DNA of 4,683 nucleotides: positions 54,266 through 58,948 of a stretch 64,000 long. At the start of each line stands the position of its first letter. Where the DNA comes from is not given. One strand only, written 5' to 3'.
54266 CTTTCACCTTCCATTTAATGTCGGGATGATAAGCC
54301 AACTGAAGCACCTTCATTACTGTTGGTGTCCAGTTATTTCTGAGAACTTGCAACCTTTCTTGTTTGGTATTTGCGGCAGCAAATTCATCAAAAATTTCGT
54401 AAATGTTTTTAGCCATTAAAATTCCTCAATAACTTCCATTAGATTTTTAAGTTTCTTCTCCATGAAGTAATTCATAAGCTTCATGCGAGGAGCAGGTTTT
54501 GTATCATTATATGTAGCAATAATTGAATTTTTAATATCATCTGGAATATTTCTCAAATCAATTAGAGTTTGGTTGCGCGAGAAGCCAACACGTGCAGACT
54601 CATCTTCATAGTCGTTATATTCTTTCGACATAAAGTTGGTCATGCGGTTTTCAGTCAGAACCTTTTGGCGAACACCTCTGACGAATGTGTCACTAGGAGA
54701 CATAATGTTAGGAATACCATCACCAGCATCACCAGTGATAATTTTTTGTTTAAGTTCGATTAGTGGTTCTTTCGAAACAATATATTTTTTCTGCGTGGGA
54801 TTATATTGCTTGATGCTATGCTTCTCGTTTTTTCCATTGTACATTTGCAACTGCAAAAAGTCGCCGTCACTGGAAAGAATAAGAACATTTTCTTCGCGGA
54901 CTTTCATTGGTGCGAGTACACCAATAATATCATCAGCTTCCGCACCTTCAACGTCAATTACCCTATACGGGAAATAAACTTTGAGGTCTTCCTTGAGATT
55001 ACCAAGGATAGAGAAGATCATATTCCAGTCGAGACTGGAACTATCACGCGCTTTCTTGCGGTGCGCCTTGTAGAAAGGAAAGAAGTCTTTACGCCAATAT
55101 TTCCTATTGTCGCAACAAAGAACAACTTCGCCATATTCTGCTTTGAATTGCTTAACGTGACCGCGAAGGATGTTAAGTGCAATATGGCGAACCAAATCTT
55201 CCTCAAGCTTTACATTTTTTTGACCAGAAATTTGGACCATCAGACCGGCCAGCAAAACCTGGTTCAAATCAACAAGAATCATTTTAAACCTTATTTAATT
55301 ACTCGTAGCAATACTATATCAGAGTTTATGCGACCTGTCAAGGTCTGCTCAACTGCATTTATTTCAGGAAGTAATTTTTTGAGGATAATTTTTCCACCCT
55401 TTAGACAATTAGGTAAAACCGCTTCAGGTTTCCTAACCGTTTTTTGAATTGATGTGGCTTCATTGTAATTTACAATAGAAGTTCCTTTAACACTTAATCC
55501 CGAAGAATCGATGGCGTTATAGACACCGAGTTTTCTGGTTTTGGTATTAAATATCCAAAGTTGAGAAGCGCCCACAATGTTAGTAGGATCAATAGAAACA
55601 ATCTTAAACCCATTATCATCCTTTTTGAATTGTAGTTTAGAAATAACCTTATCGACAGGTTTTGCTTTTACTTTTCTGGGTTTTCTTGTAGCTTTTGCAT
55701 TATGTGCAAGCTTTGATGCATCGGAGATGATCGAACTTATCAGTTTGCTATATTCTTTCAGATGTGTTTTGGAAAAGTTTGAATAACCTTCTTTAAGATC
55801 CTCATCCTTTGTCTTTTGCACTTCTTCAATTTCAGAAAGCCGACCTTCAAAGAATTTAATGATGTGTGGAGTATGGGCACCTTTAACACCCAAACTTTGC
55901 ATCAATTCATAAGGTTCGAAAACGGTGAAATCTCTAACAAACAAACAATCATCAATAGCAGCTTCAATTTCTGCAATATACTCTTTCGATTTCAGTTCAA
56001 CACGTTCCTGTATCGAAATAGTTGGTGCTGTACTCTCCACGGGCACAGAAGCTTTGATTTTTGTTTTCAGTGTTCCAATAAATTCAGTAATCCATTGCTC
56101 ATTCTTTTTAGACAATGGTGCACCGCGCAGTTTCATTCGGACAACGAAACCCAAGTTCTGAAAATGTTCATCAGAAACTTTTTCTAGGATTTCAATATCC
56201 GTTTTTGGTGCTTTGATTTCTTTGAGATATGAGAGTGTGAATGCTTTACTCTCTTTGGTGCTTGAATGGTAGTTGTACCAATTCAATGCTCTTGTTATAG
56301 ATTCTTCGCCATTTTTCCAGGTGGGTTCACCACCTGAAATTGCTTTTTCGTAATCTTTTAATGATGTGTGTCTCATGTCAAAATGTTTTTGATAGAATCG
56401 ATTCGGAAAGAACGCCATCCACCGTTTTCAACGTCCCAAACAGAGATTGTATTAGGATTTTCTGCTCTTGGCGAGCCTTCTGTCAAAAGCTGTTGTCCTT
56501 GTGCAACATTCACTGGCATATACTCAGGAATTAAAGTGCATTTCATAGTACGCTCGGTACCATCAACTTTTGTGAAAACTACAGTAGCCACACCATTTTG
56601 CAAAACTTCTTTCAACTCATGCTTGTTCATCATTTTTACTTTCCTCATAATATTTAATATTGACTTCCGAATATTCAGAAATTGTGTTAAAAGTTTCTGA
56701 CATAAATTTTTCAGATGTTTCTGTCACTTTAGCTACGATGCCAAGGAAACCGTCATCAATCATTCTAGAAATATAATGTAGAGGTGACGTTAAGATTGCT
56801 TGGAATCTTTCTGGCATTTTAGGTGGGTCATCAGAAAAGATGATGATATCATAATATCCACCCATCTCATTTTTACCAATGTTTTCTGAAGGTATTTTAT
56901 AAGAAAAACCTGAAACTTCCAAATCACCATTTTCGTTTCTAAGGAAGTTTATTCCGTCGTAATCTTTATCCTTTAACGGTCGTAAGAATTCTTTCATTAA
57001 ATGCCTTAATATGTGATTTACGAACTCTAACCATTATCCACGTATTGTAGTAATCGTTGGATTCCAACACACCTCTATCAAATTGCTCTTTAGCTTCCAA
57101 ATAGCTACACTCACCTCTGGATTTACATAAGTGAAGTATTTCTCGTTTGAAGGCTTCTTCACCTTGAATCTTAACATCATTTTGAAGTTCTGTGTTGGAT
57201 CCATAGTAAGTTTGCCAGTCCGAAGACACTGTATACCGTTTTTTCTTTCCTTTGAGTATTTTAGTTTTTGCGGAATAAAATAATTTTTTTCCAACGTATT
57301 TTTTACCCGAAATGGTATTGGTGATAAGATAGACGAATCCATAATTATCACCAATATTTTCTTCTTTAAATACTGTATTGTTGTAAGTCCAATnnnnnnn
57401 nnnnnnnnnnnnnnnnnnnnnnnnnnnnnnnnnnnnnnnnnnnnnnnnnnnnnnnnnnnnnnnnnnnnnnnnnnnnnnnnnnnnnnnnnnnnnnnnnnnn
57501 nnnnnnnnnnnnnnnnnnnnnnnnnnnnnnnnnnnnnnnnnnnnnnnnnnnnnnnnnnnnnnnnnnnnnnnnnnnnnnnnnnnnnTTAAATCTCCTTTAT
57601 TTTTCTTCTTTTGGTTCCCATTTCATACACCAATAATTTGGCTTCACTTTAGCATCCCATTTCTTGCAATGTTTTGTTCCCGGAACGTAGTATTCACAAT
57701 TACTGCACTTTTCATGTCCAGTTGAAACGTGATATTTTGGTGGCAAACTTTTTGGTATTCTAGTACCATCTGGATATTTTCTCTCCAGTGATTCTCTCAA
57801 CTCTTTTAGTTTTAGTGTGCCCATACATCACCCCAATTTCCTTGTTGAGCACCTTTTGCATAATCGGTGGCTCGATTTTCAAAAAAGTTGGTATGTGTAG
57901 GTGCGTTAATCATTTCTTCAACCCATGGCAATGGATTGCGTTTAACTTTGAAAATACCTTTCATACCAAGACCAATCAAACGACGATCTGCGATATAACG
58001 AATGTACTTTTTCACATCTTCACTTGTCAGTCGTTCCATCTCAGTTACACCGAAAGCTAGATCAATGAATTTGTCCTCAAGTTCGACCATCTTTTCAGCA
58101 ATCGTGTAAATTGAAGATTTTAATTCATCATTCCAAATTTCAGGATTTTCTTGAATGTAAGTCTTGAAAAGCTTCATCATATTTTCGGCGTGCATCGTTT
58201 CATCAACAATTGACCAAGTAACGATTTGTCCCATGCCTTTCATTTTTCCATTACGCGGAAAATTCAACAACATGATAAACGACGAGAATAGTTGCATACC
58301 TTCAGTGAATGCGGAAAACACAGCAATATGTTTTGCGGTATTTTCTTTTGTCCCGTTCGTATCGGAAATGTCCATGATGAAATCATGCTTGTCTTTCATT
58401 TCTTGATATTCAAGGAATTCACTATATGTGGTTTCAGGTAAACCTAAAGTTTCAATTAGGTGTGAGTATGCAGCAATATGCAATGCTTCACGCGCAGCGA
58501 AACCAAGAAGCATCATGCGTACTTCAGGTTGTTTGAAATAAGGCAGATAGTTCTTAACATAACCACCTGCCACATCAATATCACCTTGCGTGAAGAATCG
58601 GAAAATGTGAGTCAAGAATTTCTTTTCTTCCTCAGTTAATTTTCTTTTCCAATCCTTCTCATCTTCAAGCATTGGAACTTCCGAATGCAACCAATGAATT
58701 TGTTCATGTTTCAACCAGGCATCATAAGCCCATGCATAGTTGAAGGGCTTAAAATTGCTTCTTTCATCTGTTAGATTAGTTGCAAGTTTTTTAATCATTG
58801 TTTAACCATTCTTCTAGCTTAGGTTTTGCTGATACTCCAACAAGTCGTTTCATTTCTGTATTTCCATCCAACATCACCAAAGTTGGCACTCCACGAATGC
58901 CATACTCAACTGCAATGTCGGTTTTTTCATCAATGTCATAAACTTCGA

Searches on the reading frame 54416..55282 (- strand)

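Call 22: search_protein_families(library=phrogs, proteins=[window:54416-55282:-], max_evalue=0.00001)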
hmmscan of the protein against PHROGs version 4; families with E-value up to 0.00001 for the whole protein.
window:54416-55282:- (288 aa): 1 family
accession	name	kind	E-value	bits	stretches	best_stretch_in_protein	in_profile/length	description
phrog_107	-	DNA, RNA and nucleotide metabolism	2.5e-52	179.7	1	1-288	121-406/542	exonuclease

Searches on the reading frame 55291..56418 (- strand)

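Call 8: search_protein_families(library=phrogs, proteins=[window:55291-56418:-], max_evalue=0.00001)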
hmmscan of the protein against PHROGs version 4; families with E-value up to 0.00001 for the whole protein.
window:55291-56418:- (375 aa): 1 family
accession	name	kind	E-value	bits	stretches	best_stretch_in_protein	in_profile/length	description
phrog_11903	-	unknown function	1.3e-75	255.9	1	26-373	21-382/383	-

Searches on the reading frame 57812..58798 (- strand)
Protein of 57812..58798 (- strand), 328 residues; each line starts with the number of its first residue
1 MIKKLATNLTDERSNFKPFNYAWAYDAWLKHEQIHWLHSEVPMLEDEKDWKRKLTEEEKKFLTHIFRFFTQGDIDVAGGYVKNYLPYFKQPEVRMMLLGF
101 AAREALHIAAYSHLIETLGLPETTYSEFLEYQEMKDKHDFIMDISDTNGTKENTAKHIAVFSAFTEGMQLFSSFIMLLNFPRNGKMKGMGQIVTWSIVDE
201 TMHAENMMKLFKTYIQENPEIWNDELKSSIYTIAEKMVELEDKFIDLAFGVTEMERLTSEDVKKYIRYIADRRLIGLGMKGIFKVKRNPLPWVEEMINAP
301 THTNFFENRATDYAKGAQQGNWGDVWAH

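Call 22: search_protein_families(library=phrogs, proteins=[window:57812-58798:-], max_evalue=0.00001)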
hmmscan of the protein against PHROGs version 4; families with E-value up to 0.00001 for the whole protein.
window:57812-58798:- (328 aa): 4 families
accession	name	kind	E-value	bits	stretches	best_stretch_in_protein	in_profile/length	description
phrog_86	-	DNA, RNA and nucleotide metabolism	8.1e-86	289.7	1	10-327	65-399/504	ribonucleoside diphosphate reductase small subunit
phrog_30939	-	DNA, RNA and nucleotide metabolism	3e-16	59.5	1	29-315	30-321/977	ribonucleotide reductase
phrog_8368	-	DNA, RNA and nucleotide metabolism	3.1e-11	44.5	1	186-317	1-139/156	aerobic NDP reductase small subunit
phrog_24856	-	DNA, RNA and nucleotide metabolism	3e-08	34.6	1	20-194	14-192/195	ribonucleotide reductase class Ia beta subunit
